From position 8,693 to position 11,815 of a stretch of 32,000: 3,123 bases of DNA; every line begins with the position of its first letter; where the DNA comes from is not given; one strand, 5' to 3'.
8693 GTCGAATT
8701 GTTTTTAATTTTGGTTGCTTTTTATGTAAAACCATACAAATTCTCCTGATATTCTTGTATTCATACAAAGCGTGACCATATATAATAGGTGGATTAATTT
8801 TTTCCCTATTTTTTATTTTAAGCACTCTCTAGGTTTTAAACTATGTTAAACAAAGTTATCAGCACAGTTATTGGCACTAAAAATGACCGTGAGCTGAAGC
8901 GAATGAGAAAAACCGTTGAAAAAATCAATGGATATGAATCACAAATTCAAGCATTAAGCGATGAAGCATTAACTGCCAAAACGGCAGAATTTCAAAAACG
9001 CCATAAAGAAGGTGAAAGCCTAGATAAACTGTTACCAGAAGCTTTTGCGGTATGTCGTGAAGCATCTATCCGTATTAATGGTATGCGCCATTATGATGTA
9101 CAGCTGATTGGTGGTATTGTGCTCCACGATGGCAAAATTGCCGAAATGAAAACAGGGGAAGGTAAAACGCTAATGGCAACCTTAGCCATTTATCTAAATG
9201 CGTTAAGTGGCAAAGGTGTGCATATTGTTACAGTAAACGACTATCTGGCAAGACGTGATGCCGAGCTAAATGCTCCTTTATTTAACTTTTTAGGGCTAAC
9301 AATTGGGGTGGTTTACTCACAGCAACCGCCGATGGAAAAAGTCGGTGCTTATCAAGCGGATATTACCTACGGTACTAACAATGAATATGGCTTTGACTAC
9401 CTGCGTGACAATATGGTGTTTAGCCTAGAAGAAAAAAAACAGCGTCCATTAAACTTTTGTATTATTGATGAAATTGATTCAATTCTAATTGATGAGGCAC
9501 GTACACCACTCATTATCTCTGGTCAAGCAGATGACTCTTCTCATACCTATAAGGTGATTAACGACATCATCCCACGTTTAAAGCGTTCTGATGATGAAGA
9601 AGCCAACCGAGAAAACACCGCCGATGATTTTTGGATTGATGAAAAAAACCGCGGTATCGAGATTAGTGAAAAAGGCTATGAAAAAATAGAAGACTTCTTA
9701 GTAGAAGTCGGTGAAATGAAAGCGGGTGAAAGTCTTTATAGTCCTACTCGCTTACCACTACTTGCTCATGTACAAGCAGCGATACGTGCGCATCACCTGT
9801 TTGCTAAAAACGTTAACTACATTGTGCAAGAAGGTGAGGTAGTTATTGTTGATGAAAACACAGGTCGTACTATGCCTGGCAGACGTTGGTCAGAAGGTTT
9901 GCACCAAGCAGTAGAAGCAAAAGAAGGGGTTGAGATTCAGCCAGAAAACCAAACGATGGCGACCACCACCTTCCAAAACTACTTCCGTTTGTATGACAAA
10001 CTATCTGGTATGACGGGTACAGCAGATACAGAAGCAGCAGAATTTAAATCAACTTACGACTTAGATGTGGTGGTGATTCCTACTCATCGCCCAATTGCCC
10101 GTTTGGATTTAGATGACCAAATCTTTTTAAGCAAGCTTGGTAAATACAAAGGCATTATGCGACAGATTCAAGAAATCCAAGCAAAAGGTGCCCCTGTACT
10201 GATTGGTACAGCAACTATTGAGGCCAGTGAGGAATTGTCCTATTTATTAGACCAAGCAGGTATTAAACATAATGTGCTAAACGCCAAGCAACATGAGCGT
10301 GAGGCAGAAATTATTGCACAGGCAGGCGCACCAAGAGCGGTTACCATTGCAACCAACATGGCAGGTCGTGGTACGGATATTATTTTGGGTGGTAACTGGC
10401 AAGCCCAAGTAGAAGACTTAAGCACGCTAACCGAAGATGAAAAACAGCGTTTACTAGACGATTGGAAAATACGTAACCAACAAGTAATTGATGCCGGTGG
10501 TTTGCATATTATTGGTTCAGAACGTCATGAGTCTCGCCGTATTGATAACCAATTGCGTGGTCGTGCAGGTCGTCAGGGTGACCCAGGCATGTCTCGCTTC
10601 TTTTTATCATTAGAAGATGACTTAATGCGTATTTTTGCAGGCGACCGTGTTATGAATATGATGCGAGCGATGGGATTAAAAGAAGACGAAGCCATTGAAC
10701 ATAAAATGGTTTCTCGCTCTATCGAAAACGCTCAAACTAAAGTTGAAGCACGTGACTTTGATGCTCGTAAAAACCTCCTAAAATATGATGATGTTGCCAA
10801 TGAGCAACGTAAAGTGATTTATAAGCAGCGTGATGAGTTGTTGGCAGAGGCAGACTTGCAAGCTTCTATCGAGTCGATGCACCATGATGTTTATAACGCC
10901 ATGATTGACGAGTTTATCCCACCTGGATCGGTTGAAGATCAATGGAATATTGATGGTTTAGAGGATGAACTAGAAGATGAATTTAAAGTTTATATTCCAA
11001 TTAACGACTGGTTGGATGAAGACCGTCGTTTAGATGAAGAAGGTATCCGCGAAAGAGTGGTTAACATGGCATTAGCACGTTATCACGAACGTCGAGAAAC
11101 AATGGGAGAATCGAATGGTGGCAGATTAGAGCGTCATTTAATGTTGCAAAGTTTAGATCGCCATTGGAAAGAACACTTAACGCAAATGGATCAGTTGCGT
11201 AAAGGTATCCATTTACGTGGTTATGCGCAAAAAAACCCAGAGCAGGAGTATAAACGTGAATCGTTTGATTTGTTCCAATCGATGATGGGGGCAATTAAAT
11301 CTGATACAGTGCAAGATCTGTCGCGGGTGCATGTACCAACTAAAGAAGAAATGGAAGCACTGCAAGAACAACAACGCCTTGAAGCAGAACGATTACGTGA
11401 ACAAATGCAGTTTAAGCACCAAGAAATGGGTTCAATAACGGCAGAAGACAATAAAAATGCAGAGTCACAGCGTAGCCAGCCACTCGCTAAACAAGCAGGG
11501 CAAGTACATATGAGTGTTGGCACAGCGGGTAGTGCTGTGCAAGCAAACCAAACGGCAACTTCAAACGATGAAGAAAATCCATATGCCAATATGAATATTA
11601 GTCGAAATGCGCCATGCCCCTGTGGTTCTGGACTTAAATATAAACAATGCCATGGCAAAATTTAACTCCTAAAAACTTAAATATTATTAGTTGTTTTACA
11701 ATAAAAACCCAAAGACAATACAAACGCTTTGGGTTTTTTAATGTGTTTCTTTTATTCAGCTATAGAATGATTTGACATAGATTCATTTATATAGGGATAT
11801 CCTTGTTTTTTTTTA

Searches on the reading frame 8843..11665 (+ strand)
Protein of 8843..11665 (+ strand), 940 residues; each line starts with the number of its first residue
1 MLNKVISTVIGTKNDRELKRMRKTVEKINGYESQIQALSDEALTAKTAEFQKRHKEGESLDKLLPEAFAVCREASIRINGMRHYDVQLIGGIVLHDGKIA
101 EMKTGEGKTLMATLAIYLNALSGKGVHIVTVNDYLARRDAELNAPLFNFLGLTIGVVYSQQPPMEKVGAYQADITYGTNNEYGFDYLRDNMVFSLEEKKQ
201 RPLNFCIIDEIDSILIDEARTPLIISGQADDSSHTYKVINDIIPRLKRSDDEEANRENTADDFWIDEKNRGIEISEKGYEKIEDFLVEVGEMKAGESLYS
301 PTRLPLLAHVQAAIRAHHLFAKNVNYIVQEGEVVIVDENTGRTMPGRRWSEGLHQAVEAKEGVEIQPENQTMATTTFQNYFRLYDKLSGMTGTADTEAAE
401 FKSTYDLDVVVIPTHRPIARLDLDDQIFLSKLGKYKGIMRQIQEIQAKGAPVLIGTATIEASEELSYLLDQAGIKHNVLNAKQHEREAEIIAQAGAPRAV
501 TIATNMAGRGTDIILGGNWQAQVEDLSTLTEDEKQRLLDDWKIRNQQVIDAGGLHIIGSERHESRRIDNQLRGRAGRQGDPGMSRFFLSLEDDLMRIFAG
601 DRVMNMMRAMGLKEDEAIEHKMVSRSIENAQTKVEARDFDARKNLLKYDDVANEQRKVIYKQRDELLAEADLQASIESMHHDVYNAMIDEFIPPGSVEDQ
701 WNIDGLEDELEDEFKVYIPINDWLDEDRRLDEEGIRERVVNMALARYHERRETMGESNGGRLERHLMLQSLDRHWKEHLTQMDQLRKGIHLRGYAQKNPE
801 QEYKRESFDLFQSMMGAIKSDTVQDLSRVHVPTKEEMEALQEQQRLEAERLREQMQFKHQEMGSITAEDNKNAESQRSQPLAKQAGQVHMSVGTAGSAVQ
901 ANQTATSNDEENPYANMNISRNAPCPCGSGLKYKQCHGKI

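Call 8: search_protein_families(library=pfam, proteins=[window:8843-11665:+])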
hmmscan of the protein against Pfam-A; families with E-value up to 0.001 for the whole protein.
window:8843-11665:+ (940 aa): 6 families
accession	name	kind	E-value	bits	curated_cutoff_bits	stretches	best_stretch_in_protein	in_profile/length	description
PF07517.20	SecA_DEAD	-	4.4e-128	427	24.6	1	8-402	3-290/290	SecA DEAD-like domain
PF21090.3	P-loop_SecA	-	5.9e-86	287.7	27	1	417-615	1-205/205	SecA P-loop domain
PF07516.18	SecA_SW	-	5.4e-68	229.4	26.7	1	617-829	1-199/200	SecA Wing and Scaffold domain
PF01043.26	SecA_PP_bind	-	2.5e-35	121.8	23.5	1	232-358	2-110/110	SecA preprotein cross-linking domain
PF02810.21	SEC-C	-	1.3e-09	38.1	20.4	1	921-939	1-19/19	SEC-C motif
PF00270.35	DEAD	-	7.6e-07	29.5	26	1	99-216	18-131/167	DEAD/DEAH box helicase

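Call 10: find_encoding_contigs(protein=window:8843-11665:+, flank=10000, max_places=10)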
Protein window:8843-11665:+ (940 aa): 1 contig read that carries it; 1 place shown.
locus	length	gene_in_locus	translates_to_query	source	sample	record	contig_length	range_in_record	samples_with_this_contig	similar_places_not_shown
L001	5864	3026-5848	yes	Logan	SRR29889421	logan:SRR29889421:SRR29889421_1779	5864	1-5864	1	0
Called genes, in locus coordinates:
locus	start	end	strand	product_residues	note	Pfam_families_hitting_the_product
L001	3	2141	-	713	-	?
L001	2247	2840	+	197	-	PF06319:MmcB-like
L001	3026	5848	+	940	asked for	PF07517:SecA_DEAD, PF00270:DEAD (weak), PF01043:SecA_PP_bind, PF21090:P-loop_SecA, PF07516:SecA_SW, PF02810:SEC-C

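Call 20: find_related_loci(query=window:8843-11665:+, collection=genome_contigs, flank=10000)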
Query window:8843-11665:+ (940 aa) in genome_contigs; peptide patterns used: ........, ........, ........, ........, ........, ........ (x = any residue, [..] = any of these).
339 stretches matched a pattern; 284 encode a relative of the query (tblastn E <= 1e-3); the best 80 are kept; 80 distinct loci.
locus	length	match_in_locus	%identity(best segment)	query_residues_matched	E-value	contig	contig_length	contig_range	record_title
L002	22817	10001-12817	76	1-940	0e+0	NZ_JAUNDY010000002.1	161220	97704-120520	MAG: Moraxella sp. isolate S24M_Sa_18 NODE_14_length_161220_cov_48.940837, whole genome shotgun sequence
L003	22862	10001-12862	79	1-940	0e+0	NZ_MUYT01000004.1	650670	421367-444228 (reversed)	Moraxella lincolnii strain CCUG 9405 CCUG9405T_R1__paired__trimmed__paired__contig_4, whole genome shotgun sequence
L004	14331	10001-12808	75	1-940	0e+0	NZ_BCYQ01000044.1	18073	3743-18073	Moraxella oblonga NBRC 102422, whole genome shotgun sequence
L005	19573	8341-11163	64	1-940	0e+0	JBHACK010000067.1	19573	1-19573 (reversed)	MAG: Acinetobacter sp. isolate Meta-Z_MAG_32 Meta-Z__56577, whole genome shotgun sequence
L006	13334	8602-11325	65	1-940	0e+0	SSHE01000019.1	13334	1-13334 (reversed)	MAG: Acinetobacter sp. isolate Bin_8_1 c_000000126764, whole genome shotgun sequence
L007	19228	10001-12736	65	1-940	0e+0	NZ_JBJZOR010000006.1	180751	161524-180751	Acinetobacter sp. TY2 NODE_6_length_180751_cov_149.681886, whole genome shotgun sequence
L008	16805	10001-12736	64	1-940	0e+0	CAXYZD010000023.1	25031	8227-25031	MAG: uncultured Acinetobacter sp. isolate ERR13599002_concoct_46 genome assembly, contig: ERZ24875815.241, whole genome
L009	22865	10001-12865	54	5-940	0e+0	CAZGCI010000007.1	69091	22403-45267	MAG TPA_asm: uncultured Thiohalocapsa sp. isolate SRP141376_co5_248 genome assembly, contig: NODE_826_length_69091_cov_1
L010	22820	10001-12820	54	1-940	0e+0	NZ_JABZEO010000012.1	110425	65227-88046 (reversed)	Allochromatium humboldtianum strain DSM 21881 assembly_contig_12, whole genome shotgun sequence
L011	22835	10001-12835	54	1-940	0e+0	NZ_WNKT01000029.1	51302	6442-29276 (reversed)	Allochromatium palmeri strain DSM 15591 NODE_29_length_51302_cov_35.1567, whole genome shotgun sequence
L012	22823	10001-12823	53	1-940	0e+0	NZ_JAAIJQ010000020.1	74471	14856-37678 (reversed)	Thiorhodococcus minor strain DSM 11518 NODE_20_length_74471_cov_25.4865, whole genome shotgun sequence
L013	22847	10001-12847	53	5-940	0e+0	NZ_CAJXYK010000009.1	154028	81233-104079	MAG: uncultured Thiohalocapsa sp. isolate SRR4030058_bin.7_MetaBAT_v2.12.1_MAG, whole genome shotgun sequence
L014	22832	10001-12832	53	1-940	0e+0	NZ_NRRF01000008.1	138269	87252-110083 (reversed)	Thiocystis violacea strain DSM 208 scaffold0008, whole genome shotgun sequence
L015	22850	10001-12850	53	1-939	0e+0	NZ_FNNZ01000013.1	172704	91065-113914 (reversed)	Thiocapsa roseopersicina strain DSM 217, whole genome shotgun sequence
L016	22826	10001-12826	53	1-940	0e+0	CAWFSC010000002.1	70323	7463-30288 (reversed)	MAG: uncultured Gammaproteobacteria bacterium isolate MFD00905.bin.2.43 genome assembly, contig: contig_14743, whole gen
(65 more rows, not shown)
